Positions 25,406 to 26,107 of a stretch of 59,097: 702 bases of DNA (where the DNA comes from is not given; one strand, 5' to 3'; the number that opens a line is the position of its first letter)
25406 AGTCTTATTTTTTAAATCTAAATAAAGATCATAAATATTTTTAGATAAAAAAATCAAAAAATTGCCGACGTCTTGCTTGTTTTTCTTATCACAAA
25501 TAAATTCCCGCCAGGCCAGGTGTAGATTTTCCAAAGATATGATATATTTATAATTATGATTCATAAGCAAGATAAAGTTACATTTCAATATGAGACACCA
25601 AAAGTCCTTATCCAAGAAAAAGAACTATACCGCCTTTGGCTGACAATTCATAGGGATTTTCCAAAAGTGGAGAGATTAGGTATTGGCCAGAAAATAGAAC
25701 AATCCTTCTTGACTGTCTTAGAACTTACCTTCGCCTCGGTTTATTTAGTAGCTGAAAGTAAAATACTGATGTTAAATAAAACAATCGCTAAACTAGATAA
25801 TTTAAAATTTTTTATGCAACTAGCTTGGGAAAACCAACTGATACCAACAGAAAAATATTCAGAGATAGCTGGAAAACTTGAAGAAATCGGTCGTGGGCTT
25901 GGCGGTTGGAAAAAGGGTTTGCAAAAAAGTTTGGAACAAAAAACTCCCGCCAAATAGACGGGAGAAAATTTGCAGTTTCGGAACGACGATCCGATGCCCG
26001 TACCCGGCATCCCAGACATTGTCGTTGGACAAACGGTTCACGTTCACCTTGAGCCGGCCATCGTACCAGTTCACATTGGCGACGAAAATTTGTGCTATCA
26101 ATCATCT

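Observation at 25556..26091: Unusual cassette wiring: avd antisense between TR and RT, divergent overlapping start codons, terminator right after the TR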

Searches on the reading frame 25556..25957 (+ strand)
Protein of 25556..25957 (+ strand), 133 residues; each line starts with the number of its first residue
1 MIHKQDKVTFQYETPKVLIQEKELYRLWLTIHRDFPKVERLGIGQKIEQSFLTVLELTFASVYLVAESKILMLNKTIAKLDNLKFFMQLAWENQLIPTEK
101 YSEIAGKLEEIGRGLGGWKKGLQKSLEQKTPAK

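Call 4: search_protein_families(library=pfam, proteins=[window:25556-25957:+], max_evalue=0.1)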
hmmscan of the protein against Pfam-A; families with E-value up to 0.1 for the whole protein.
window:25556-25957:+ (133 aa): 1 family
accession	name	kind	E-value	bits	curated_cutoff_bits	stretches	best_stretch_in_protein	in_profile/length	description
PF22296.2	bAvd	-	2.1e-12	47.9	40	1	23-121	9-106/107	bAvd-like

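Call 63: search_solved_structures(query=window:25556-25957:+, max_evalue=1)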
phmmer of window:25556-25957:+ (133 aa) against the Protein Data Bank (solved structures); distinct sequences matched with E-value up to 1: 0.

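Call 65: find_homologous_proteins(query=window:25556-25954:+, max_evalue=0.00001)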
Query window:25556-25954:+ (133 aa): 116 proteins with E <= 0.00001 among 126 candidates.
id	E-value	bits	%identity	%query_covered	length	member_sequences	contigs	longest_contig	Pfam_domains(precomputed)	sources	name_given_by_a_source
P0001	3.3e-80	284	100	100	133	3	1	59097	PF22296.3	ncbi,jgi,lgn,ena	-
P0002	1.7e-75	269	93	100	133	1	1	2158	PF22296.3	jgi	jgi:hypothetical protein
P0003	5.8e-72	258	89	100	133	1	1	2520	PF22296.3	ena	-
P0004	1.4e-54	202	74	100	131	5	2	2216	PF22296.3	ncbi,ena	-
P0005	2.1e-53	198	75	90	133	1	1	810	PF22296.3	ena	-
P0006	2.5e-53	198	79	91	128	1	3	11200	PF22296.3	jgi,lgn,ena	-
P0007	3.1e-53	197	74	89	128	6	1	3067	PF22296.3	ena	-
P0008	3.8e-53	197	78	88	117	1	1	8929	PF22296.3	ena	-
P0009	1.7e-52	195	78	88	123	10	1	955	PF22296.3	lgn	-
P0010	1.1e-51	192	74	91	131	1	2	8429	PF22296.3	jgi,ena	jgi:hypothetical protein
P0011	1.8e-51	192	77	84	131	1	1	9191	PF22296.3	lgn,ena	-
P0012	2.0e-51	191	75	88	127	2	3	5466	PF22296.3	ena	-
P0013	2.3e-51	191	79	88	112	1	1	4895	PF22296.3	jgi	jgi:hypothetical protein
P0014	2.3e-51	191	73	93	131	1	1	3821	PF22296.3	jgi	jgi:hypothetical protein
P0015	2.4e-51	191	79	88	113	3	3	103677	PF22296.3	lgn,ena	-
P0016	9.2e-51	189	70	91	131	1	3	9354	PF22296.3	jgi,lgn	jgi:hypothetical protein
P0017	1.5e-50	189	79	88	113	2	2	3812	PF22296.3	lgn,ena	-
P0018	2.7e-50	188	72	89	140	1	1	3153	PF22296.3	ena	-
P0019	3.4e-50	187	73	91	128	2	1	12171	PF22296.3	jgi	jgi:hypothetical protein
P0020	5.0e-50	187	69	91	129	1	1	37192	PF22296.3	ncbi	ncbi:MAG: four helix bundle protein [Parcubacteria group bacterium]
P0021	6.0e-50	187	77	88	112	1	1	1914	PF22296.3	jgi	jgi:hypothetical protein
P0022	6.1e-50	187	68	100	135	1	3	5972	PF22296.3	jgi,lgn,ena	-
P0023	7.1e-50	186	69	91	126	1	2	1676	PF22296.3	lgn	-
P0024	8.4e-50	186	69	95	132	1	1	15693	PF22296.3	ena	-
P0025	1.5e-49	185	74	84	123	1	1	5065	PF22296.3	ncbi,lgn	-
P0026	2.1e-49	185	76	85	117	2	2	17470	PF22296.3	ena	-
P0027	4.9e-49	184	69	91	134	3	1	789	PF22296.3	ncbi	-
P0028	6.1e-49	183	71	89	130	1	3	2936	PF22296.3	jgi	jgi:hypothetical protein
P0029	1.3e-48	182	81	79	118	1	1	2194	PF22296.3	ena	-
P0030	4.9e-48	180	71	89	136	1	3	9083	PF22296.3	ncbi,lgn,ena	-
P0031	5.8e-48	180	72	86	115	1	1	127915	PF22296.3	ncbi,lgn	-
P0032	7.1e-48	180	72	87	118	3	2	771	PF22296.3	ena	-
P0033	7.8e-48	180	71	88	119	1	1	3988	PF22296.3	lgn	-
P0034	8.4e-48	180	69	88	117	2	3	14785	PF22296.3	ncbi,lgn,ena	-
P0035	8.8e-48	180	67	91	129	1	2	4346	PF22296.3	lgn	-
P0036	9.3e-48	180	71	90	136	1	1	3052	PF22296.3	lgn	-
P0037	2.2e-47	178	69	91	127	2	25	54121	PF22296.3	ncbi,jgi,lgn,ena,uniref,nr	ncbi:MAG: hypothetical protein A3H52_02030 [Candidatus Zambryskibacteria bacterium RIFCSPLOWO2_02_FU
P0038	8.6e-47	176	75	86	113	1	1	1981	PF22296.3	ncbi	-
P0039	2.8e-46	175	76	80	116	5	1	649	PF22296.3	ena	-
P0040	3.0e-46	175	75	80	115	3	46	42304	PF22296.3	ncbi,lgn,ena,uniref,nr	ncbi:MAG: hypothetical protein UT65_C0008G0009 [Parcubacteria group bacterium GW2011_GWF2_39_8b]|uni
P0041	4.4e-45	171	70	84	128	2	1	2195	PF22296.3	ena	-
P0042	1.3e-44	169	81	79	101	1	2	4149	PF22296.3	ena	-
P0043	2.7e-44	168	71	79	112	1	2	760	PF22296.3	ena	-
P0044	2.9e-44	168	67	88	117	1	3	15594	PF22296.3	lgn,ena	-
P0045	3.7e-44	168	66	89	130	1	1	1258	PF22296.3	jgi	jgi:hypothetical protein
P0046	4.1e-44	168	60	98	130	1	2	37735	PF22296.3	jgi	jgi:hypothetical protein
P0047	1.1e-43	166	66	89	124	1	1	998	PF22296.3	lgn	-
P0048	1.4e-43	166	66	86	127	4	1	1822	PF22296.3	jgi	jgi:hypothetical protein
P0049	1.5e-43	166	68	86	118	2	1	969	PF22296.3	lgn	-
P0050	1.8e-43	166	64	88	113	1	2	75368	PF22296.3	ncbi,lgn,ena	-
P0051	2.0e-43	166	65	86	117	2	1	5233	PF22296.3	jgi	jgi:hypothetical protein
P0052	2.6e-43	165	67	83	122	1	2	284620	PF22296.3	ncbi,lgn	-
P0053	4.2e-43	165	62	95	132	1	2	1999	PF22296.3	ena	-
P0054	6.2e-43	164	66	83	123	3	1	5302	PF22296.3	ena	-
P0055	1.5e-42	163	71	78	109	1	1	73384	PF22296.3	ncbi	-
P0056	1.8e-42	162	71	77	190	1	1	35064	PF22296.3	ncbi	-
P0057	2.5e-42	162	63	89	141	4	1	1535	PF22296.3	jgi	-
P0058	4.2e-42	161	70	80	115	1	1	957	PF22296.3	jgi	jgi:23S rRNA-intervening sequence protein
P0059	5.9e-42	161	65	89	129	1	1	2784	PF22296.3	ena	-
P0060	6.2e-42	161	66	89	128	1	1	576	PF22296.3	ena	-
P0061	6.7e-42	161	64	89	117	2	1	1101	PF22296.3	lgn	-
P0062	8.1e-42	160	65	86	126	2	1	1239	PF22296.3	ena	-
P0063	8.4e-42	160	62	92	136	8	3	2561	PF22296.3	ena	-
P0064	1.1e-41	160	65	84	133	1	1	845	PF22296.3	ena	-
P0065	1.2e-41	160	65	92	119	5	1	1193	PF22296.3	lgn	-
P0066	1.7e-41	159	65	80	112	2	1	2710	PF22296.3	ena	-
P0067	2.1e-41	159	70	81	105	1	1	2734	PF22296.3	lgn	-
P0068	2.1e-41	159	67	82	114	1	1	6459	PF22296.3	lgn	-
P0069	2.4e-41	159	65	88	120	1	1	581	PF22296.3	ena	-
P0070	6.3e-41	157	73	78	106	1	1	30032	PF22296.3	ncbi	ncbi:MAG: four helix bundle protein [Minisyncoccota bacterium]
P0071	7.0e-41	157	64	88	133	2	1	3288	PF22296.3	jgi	jgi:hypothetical protein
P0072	1.3e-40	156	62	89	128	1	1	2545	PF22296.3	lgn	-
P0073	4.4e-40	155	64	91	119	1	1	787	PF22296.3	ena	-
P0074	5.8e-40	154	62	89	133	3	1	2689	PF22296.3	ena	-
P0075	1.2e-39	153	62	86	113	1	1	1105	PF22296.3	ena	-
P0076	1.4e-39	153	62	86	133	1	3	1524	PF22296.3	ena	-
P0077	1.5e-39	153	69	79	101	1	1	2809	PF22296.3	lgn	-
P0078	2.2e-39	153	59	95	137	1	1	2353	PF22296.3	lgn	-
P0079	2.7e-39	152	58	94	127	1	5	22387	PF22296.3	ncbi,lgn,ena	-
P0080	1.8e-38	150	65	80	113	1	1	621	PF22296.3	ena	-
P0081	2.6e-38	149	68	77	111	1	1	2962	PF22296.3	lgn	-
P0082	3.3e-38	149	66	80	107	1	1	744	PF22296.3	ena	-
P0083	3.8e-38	148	64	81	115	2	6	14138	PF22296.3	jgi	-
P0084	5.8e-38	148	67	80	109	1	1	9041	PF22296.3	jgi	jgi:hypothetical protein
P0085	2.0e-37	146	64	86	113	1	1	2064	PF22296.3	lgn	-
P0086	2.7e-37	146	62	82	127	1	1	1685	PF22296.3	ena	-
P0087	4.1e-37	145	67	77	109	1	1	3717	PF22296.3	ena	-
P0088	2.2e-36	143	62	88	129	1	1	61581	PF22296.3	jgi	-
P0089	5.3e-36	142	65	82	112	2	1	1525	PF22296.3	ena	-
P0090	6.5e-36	141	66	77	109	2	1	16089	PF22296.3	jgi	-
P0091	7.9e-36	141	62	82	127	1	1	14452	PF22296.3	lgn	-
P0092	8.0e-36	141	64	83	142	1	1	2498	PF22296.3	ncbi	-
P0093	1.4e-35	140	61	82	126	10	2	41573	PF22296.3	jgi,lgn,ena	-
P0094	1.6e-35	140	60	82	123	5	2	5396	PF22296.3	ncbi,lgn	-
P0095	3.3e-35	139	60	89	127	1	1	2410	PF22296.3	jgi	jgi:hypothetical protein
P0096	5.6e-35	138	59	83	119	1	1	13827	PF22296.3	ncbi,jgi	jgi:hypothetical protein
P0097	6.3e-35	138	64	77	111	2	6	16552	PF22296.3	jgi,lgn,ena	jgi:hypothetical protein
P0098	9.4e-35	138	63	77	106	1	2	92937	PF22296.3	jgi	-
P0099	1.9e-34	136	68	76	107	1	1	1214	PF22296.3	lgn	-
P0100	2.3e-34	136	77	68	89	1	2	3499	PF22296.3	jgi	jgi:hypothetical protein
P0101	2.8e-34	136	70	74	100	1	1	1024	PF22296.3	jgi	jgi:hypothetical protein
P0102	3.0e-34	136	64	77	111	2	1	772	PF22296.3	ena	-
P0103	7.7e-34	135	66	77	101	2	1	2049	PF22296.3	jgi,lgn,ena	-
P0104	2.2e-33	133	58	80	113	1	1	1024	PF22296.3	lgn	-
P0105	2.6e-33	133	63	77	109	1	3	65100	PF22296.3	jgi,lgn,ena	-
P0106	5.9e-33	132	62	77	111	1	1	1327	PF22296.3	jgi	jgi:hypothetical protein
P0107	3.8e-30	123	51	83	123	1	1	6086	PF22296.3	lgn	-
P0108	6.0e-29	119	73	62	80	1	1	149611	PF22296.3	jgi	jgi:hypothetical protein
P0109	2.2e-28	117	70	60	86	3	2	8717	PF22296.3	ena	-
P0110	3.4e-28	116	71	60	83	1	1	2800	PF22296.3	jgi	jgi:hypothetical protein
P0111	9.6e-28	115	71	58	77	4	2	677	PF22296.3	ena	-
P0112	1.2e-27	115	53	88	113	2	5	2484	PF22296.3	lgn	-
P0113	1.2e-26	111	74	58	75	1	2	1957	PF22296.3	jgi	jgi:hypothetical protein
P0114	8.9e-26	109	62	71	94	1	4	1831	PF22296.3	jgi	jgi:hypothetical protein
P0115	5.8e-20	90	53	70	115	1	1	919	PF22296.3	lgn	-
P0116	5.0e-19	87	68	45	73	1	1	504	PF22296.3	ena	-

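Call 67: find_encoding_contigs(protein=P0040, flank=1500, max_places=10)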
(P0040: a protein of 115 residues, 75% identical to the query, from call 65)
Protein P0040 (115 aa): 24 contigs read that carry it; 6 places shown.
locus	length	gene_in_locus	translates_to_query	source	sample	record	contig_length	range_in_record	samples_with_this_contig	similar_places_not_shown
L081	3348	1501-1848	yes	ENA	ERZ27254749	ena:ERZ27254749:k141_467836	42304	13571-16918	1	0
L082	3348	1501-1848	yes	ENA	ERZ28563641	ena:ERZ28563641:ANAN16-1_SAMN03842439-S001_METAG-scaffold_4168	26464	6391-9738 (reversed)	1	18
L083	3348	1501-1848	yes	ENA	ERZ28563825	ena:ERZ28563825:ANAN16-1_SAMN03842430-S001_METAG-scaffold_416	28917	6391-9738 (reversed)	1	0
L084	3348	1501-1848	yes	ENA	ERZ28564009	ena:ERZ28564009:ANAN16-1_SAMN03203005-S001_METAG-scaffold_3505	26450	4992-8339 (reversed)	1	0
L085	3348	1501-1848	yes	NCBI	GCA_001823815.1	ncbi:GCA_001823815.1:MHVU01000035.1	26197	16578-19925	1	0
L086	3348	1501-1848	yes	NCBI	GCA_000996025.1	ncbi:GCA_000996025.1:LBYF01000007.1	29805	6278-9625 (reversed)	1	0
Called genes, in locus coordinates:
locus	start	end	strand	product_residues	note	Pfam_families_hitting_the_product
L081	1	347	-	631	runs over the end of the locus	-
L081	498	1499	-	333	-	PF00078:RVT_1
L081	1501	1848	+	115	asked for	PF22296:bAvd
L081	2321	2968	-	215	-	-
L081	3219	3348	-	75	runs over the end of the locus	PF10049:DUF2283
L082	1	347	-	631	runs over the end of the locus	-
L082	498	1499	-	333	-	PF00078:RVT_1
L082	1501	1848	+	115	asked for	PF22296:bAvd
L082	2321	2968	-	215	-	-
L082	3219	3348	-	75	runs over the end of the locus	PF10049:DUF2283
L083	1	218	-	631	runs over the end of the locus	-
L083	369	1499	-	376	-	-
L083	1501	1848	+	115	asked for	PF22296:bAvd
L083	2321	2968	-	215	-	-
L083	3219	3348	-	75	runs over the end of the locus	PF10049:DUF2283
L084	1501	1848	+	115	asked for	PF22296:bAvd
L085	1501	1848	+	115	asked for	PF22296:bAvd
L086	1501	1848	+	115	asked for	PF22296:bAvd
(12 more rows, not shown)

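Call 75: predict_structure(alignment_id=A5)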
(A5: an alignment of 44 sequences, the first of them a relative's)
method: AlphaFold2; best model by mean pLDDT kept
length: 133 residues; sequences in the alignment: 44
mean_pLDDT: 88.2   pTM: 0.79
mean pLDDT of the five models: 88.2, 88.0, 88.0, 87.5, 87.1
residues with pLDDT >= 90: 105; 70-90: 10; 50-70: 6; < 50: 12
segments of 3 or more residues with pLDDT < 50: 1-11
pLDDT, mean of each block of 10 residues (from residue 1): 41 77 96 94 96 96 91 97 98 96 97 95 83 52
secondary structure, 60 per line:
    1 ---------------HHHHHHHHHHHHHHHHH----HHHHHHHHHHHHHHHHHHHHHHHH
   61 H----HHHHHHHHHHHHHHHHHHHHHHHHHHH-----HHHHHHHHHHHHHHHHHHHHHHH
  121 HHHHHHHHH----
elements in order: H16-32 H37-61 H66-92 H98-129

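Call 78: fold_search(model_id=the predicted structure, library=pdb)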
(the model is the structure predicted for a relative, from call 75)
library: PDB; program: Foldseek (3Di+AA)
matches with E <= 10: 577; with E <= 0.001: 5
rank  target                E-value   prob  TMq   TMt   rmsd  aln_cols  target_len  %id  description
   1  2gsc_B                1.1e-04  1.00  0.77  0.87   1.8       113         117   14  Crystal Structure of the Conserved Hypothetical Cytosolic Protein Xcc0516 from Xanthomonas campestris (released 2006-10-03)
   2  2gsc_D                2.5e-04  1.00  0.79  0.90   1.4       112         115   14  Crystal Structure of the Conserved Hypothetical Cytosolic Protein Xcc0516 from Xanthomonas campestris (released 2006-10-03)
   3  2gsc_A                2.7e-04  1.00  0.79  0.92   1.3       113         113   14  Crystal Structure of the Conserved Hypothetical Cytosolic Protein Xcc0516 from Xanthomonas campestris (released 2006-10-03)
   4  2gsc_E                3.0e-04  1.00  0.77  0.90   1.5       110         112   14  Crystal Structure of the Conserved Hypothetical Cytosolic Protein Xcc0516 from Xanthomonas campestris (released 2006-10-03)
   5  2gsc_C                8.1e-04  1.00  0.76  0.91   1.3       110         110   14  Crystal Structure of the Conserved Hypothetical Cytosolic Protein Xcc0516 from Xanthomonas campestris (released 2006-10-03)
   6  4dwl_C                1.0e-03  1.00  0.73  0.87   1.5       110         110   15  Avd molecule from Bordetella bacteriophage DGR (released 2013-02-27)
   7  4dwl_D                1.5e-03  1.00  0.73  0.89   1.5       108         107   15  Avd molecule from Bordetella bacteriophage DGR (released 2013-02-27)
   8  8ub7_B                2.3e-03  1.00  0.69  0.75   1.9       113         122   17  Diversity-generating retroelement (DGR) ribonucleoprotein reverse transcriptase - Active state (N-occupied) (released 2024-10-23)
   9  2rld_C                3.2e-03  1.00  0.67  0.77   1.9       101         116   15  CRYSTAL STRUCTURE OF A PROTEIN WITH UNKNOWN FUNCTION FROM S23 RIBOSOMAL PROTEIN FAMILY (BT_0352) FROM BACTEROIDES THET (released 2007-10-30)
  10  4dwl_B                4.0e-03  1.00  0.72  0.86   1.8       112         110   14  Avd molecule from Bordetella bacteriophage DGR (released 2013-02-27)
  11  2rld_B                4.0e-03  1.00  0.71  0.83   2.0       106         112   15  CRYSTAL STRUCTURE OF A PROTEIN WITH UNKNOWN FUNCTION FROM S23 RIBOSOMAL PROTEIN FAMILY (BT_0352) FROM BACTEROIDES THET (released 2007-10-30)
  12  8ub7_E                4.3e-03  1.00  0.66  0.79   1.9       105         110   17  Diversity-generating retroelement (DGR) ribonucleoprotein reverse transcriptase - Active state (N-occupied) (released 2024-10-23)
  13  4dwl_E                4.5e-03  1.00  0.72  0.86   1.8       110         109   15  Avd molecule from Bordetella bacteriophage DGR (released 2013-02-27)
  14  8ube_D                5.0e-03  1.00  0.70  0.84   1.9       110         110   14  Diversity-generating retroelement (DGR) ribonucleoprotein reverse transcriptase - Resting State 1a (released 2024-10-23)
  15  8ub7_C                5.6e-03  1.00  0.69  0.81   2.3       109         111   16  Diversity-generating retroelement (DGR) ribonucleoprotein reverse transcriptase - Active state (N-occupied) (released 2024-10-23)
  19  4dwl_A                7.4e-03  1.00  0.70  0.84   1.9       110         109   17  Avd molecule from Bordetella bacteriophage DGR (released 2013-02-27)
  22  8ub7_D                1.4e-02  1.00  0.64  0.76   2.2       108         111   17  Diversity-generating retroelement (DGR) ribonucleoprotein reverse transcriptase - Active state (N-occupied) (released 2024-10-23)
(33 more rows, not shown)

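Call 82: list_cluster_members(proteins=[P0001])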
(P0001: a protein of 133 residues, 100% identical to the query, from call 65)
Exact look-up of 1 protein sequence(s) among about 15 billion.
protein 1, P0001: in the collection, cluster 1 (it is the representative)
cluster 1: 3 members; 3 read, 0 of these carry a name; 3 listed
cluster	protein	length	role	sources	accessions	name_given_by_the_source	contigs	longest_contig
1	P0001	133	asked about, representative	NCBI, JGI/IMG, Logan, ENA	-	-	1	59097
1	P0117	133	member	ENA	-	-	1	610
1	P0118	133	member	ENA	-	-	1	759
